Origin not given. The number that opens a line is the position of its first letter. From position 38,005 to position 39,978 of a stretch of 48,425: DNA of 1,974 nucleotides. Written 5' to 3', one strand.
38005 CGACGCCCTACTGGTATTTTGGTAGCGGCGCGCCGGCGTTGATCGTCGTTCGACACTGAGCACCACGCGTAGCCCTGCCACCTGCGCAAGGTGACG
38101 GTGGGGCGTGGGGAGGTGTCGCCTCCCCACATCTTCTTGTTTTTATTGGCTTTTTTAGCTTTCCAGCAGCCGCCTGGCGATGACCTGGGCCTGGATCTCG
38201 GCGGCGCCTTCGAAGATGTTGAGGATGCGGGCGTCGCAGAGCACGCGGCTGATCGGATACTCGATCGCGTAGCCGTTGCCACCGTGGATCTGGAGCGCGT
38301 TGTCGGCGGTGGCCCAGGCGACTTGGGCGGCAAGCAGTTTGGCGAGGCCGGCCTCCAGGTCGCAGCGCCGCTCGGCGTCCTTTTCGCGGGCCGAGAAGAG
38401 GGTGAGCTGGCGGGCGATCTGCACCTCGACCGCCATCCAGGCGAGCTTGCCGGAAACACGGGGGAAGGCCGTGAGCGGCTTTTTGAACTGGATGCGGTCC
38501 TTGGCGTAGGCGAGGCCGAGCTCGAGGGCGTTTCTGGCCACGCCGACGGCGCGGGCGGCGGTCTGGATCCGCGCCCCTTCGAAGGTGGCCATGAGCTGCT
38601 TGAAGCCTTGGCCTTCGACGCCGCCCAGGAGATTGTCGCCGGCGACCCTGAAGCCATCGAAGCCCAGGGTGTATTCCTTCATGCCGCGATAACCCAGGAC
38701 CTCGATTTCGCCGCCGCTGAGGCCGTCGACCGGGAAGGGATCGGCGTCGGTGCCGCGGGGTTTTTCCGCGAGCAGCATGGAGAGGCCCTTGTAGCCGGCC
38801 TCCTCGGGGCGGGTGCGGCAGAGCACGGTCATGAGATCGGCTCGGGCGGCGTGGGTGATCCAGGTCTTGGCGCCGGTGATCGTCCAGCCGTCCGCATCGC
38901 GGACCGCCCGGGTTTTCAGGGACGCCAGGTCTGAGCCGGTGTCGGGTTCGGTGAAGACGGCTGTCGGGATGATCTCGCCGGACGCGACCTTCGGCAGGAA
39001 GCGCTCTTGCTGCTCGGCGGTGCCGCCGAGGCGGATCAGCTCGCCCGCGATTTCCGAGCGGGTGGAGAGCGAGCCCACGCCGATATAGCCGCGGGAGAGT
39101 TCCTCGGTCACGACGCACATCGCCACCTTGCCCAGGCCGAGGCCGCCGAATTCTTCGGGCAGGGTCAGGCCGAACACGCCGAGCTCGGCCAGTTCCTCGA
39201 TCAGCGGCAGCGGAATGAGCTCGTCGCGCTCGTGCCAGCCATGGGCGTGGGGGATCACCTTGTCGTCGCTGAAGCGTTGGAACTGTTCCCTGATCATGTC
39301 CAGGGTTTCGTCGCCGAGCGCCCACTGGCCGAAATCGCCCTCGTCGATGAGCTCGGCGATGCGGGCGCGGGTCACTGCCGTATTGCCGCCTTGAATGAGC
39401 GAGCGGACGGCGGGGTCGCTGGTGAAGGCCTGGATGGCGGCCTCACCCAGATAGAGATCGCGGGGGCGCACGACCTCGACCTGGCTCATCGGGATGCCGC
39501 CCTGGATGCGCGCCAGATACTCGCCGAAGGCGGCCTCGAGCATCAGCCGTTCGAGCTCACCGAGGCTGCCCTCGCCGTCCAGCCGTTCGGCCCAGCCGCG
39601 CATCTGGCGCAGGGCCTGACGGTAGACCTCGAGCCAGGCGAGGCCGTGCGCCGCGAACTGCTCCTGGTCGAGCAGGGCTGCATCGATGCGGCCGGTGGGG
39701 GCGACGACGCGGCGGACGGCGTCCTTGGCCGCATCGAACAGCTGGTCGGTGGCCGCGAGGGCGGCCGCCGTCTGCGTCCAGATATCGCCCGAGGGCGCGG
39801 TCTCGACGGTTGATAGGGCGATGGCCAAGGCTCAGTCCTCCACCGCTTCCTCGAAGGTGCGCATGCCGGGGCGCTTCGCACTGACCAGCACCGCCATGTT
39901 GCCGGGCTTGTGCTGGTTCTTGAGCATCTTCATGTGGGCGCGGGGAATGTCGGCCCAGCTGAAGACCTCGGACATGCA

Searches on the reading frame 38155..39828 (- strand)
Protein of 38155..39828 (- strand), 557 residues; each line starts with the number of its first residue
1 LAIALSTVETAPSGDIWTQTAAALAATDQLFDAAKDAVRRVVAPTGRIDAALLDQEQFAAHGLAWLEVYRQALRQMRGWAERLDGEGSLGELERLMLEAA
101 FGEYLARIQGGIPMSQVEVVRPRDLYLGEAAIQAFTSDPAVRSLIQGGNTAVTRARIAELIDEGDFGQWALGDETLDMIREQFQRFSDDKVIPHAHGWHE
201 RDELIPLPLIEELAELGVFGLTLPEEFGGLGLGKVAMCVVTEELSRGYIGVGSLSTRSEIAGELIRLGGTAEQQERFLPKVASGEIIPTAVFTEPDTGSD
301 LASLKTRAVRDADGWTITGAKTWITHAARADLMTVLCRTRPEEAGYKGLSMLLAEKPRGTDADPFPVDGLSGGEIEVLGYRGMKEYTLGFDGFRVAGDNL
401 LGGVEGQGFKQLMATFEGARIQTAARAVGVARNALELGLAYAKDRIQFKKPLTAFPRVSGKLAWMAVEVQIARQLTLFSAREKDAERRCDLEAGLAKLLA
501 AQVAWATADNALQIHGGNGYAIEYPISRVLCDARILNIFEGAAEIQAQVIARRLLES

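Call 50: search_protein_families(library=ncbifam, proteins=[window:38155-39828:-], max_evalue=1e-10)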
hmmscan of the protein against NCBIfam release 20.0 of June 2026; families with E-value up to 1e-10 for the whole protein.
window:38155-39828:- (557 aa): 19 families
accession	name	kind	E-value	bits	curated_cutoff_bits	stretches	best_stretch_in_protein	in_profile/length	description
NF042972.1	AcrlCoAredClosAcrC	equivalog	5e-80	269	640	1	177-555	10-377/378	acryloyl-CoA reductase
NF045552.1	GlutCoADH_Des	equivalog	7.6e-63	213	470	1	174-552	7-377/387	glutaryl-CoA dehydrogenase Acd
NF042439.1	SulpropCoADesulf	equivalog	6.1e-62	209.5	600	1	183-556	4-372/379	3-sulfinopropanoyl-CoA desulfinase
NF058590.1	AcCoDHFadEBacil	equivalog_domain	2e-55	188.4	600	1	176-555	25-411/586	acyl-CoA dehydrogenase FadE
NF043006.1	CyhCrbnylCoADH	equivalog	3.1e-55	187.7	650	1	175-555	7-376/380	cyclohexane-1-carbonyl-CoA dehydrogenase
NF008997.0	PRK12341.1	equivalog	5.5e-52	177.1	537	1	204-555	37-377/382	acyl-CoA dehydrogenase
TIGR03207.1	cyc_hxne_CoA_dh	equivalog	4e-51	173.9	575.35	1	176-553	5-370/372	cyclohexanecarboxyl-CoA dehydrogenase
NF045652.1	ProlPCPDhRedW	equivalog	1.9e-46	158.6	650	1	214-554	41-373/376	L-prolyl-[peptidyl-carrier protein] dehydrogenase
NF053553.1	prodigi_MBC_PigA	equivalog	2.9e-41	141.9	500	1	180-554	13-379/381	prodigiosin MBC biosynthesis dehydrogenase PigA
NF002885.1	PRK03354.1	equivalog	3.2e-38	131.7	540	1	201-554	34-373/378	crotonobetainyl-CoA dehydrogenase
NF052270.1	Staph_DH_FadE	equivalog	3.8e-37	128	600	1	265-554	117-393/400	acyl-CoA dehydrogenase FadE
TIGR03203.1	pimD_small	equivalog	3.3e-27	95.6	652.7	1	212-529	45-351/378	pimeloyl-CoA dehydrogenase small subunit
TIGR03204.1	pimC_large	equivalog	3.2e-25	88.8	623.85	1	222-516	58-340/395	pimeloyl-CoA dehydrogenase large subunit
NF007000.1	PRK09463.1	subfamily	2.1e-24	85.9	600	1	199-519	66-397/726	acyl-CoA dehydrogenase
NF049984.1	Rv1679_FadE16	equivalog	3e-21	76.1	600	1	205-543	25-354/371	Rv1679 family acyl-CoA dehydrogenase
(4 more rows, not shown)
